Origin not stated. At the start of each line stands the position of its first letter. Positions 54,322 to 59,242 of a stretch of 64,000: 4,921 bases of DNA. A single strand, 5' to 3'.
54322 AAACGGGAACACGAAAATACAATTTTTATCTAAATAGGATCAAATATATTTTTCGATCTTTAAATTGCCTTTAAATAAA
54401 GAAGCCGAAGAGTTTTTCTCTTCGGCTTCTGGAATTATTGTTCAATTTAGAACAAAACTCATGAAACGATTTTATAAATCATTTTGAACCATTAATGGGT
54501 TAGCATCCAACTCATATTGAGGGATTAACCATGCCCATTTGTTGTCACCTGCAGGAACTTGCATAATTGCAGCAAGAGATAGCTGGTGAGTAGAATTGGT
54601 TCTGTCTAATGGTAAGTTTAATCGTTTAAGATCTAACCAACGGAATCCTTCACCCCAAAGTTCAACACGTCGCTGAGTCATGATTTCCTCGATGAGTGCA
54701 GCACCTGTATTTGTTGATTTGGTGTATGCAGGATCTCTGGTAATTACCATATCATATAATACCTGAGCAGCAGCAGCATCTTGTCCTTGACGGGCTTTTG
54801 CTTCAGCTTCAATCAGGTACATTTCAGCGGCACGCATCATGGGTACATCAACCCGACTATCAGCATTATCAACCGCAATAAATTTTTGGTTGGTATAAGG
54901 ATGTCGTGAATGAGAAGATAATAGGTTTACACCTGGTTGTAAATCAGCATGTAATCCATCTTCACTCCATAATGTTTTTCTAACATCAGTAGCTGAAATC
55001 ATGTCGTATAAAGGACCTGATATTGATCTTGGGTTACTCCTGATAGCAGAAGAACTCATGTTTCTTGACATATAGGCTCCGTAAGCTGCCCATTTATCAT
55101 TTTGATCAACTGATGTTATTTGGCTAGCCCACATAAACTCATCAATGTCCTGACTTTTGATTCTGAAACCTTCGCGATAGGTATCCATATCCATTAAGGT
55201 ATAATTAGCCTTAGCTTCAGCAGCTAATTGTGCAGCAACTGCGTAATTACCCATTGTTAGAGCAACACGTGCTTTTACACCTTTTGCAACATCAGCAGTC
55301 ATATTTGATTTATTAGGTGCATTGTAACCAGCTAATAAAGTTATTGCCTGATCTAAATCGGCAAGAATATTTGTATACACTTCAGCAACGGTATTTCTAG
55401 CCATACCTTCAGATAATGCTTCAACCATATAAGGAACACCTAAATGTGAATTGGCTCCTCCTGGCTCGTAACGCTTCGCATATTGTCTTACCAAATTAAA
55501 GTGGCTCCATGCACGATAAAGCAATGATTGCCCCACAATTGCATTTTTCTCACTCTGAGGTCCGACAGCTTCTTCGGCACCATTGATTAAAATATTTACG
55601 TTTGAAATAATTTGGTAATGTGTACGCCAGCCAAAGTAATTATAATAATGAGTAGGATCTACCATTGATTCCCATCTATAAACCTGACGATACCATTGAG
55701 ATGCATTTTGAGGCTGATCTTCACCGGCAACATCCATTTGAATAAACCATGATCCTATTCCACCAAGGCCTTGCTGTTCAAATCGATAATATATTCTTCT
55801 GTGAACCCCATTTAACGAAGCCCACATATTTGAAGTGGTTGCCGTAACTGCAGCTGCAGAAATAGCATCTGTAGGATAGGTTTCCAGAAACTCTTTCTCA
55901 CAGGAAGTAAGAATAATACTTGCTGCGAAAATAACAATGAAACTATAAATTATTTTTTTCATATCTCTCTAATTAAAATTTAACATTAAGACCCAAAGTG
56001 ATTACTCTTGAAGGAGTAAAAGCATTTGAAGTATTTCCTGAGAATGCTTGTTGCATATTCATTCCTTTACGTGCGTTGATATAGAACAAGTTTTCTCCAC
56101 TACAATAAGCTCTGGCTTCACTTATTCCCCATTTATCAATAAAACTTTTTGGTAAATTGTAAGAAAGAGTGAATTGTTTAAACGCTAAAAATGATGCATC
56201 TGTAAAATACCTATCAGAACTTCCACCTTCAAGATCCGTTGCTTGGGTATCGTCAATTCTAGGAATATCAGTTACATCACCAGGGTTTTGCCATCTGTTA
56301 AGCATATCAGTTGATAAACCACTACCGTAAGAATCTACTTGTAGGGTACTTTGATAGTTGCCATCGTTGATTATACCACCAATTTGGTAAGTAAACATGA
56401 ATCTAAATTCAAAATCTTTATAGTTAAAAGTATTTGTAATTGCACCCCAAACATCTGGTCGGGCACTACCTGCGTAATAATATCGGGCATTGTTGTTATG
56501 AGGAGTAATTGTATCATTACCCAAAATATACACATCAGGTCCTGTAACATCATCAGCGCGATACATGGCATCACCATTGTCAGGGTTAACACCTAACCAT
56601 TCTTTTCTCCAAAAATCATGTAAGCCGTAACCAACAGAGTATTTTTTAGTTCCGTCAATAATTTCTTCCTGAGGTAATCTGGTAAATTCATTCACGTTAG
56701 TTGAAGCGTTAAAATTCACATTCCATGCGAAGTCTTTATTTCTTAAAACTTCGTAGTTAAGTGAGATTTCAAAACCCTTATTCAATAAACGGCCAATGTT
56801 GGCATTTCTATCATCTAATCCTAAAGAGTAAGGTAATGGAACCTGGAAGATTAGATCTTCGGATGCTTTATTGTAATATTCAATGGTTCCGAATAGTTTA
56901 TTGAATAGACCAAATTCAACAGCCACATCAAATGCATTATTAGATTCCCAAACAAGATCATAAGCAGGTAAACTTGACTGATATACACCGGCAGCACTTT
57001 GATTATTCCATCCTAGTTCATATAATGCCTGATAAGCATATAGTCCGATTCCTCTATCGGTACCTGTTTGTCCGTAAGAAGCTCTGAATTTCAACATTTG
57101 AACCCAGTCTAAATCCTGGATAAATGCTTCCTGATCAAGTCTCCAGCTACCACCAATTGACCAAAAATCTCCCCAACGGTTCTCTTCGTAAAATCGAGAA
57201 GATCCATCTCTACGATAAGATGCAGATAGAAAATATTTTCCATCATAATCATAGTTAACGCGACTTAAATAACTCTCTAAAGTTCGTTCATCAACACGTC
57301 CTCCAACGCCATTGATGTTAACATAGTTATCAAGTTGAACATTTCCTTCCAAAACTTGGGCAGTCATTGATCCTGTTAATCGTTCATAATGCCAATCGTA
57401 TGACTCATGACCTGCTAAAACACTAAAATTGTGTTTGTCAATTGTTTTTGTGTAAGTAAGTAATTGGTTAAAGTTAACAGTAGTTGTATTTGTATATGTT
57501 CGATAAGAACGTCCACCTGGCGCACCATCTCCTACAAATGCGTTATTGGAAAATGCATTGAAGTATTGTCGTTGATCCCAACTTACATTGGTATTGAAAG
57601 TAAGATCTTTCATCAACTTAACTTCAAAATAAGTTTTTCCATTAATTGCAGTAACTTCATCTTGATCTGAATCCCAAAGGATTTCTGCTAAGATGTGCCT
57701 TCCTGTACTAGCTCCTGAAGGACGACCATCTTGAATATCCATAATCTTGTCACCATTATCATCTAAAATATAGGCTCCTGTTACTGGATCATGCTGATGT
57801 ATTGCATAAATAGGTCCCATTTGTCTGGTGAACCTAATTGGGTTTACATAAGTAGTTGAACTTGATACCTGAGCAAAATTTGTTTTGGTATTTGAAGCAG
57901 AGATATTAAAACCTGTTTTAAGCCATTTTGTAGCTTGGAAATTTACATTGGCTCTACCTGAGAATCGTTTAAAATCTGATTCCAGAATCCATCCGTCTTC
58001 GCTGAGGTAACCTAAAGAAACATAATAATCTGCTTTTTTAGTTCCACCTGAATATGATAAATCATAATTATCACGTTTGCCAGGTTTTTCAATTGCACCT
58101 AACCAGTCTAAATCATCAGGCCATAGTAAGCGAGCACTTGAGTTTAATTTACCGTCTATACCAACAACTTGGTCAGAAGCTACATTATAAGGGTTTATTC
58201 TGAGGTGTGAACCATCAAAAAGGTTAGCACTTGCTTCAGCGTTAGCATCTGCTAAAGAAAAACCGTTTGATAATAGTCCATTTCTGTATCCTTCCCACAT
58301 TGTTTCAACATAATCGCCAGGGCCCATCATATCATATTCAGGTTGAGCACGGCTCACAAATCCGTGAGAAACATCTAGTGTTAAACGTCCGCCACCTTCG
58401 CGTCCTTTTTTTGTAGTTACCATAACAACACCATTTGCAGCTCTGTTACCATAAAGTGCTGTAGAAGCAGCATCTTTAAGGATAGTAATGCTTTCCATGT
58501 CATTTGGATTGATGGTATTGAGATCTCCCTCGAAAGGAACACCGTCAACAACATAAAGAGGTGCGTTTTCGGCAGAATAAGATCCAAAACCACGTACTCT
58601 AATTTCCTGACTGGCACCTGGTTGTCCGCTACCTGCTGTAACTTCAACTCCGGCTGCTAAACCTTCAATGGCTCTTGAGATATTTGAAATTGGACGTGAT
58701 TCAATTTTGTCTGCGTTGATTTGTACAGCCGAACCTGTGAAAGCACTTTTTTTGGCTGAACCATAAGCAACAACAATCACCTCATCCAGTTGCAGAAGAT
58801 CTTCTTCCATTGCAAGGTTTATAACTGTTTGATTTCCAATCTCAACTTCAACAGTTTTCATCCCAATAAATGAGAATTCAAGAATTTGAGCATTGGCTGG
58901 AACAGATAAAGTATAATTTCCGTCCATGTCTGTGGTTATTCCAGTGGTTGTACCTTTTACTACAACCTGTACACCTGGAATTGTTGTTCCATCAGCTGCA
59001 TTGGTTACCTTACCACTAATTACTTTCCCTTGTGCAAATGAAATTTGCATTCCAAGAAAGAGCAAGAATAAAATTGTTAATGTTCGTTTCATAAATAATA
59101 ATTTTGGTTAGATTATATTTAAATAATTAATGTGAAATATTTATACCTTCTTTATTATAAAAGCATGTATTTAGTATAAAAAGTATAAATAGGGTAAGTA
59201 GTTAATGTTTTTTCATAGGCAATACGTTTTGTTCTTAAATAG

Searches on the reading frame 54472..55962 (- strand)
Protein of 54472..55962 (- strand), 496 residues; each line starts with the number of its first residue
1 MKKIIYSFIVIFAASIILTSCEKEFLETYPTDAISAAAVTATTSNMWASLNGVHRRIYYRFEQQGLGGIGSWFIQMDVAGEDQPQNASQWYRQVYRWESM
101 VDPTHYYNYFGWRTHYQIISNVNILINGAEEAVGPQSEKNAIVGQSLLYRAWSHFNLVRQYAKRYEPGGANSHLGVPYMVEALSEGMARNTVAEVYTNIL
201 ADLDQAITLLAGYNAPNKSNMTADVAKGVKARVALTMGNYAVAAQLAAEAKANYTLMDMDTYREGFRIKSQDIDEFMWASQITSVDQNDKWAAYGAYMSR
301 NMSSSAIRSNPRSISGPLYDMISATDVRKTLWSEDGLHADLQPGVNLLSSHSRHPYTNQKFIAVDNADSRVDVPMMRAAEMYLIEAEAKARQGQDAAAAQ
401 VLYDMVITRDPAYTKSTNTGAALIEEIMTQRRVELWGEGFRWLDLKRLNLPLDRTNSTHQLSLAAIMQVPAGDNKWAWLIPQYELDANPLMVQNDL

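Call 66: search_protein_families(library=pfam, proteins=[window:54472-55962:-])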
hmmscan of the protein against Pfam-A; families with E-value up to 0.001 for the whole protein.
window:54472-55962:- (496 aa): 2 families
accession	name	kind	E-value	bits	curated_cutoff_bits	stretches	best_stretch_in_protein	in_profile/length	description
PF07980.17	SusD_RagB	-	7.3e-21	75.5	23.1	1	364-494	147-294/297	SusD family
PF14322.12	SusD-like_3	-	1.5e-19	71.4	27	1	88-235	60-191/191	Starch-binding associating with outer membrane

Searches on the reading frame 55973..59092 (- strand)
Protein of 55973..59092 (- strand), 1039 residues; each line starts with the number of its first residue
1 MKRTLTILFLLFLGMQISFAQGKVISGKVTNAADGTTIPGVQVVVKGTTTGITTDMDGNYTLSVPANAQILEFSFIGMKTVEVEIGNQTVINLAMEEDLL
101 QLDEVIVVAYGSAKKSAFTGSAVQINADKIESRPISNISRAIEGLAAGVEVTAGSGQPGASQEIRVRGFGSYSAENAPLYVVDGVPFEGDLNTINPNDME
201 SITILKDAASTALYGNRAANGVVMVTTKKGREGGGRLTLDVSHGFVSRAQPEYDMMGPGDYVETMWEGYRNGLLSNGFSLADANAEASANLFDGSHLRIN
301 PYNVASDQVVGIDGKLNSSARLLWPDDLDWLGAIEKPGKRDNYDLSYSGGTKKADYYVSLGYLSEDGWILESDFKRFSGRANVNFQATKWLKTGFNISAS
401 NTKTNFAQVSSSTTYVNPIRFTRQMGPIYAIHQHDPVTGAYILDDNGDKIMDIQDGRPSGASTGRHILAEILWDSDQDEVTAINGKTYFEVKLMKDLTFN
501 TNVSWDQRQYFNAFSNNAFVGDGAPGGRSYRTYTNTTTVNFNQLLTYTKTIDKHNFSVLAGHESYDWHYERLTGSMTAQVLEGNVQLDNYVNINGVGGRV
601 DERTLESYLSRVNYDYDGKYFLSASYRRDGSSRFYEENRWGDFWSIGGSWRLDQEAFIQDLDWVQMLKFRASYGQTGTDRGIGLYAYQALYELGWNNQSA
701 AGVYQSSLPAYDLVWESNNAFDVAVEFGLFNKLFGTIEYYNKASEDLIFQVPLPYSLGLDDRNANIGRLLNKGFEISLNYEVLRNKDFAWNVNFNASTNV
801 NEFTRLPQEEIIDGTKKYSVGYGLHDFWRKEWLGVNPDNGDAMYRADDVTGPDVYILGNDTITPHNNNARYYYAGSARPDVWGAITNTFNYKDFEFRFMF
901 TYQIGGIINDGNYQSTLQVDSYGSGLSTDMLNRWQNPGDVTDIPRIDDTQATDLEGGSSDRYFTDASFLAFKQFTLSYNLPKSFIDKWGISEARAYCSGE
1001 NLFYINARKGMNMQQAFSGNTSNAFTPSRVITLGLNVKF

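Call 66: search_protein_families(library=pfam, proteins=[window:55973-59092:-])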
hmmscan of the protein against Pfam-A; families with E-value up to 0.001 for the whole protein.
window:55973-59092:- (1039 aa): 3 families
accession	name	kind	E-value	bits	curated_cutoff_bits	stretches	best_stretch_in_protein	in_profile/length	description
PF07715.20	Plug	-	2.5e-21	76.7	23.9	1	117-222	4-107/107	TonB-dependent Receptor Plug Domain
PF13715.12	CarbopepD_reg_2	-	2.1e-20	72.9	32.2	1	25-107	1-88/88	CarboxypepD_reg-like domain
PF13620.12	CarboxypepD_reg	-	4.4e-11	43.4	32.3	1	25-95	2-81/82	Carboxypeptidase regulatory-like domain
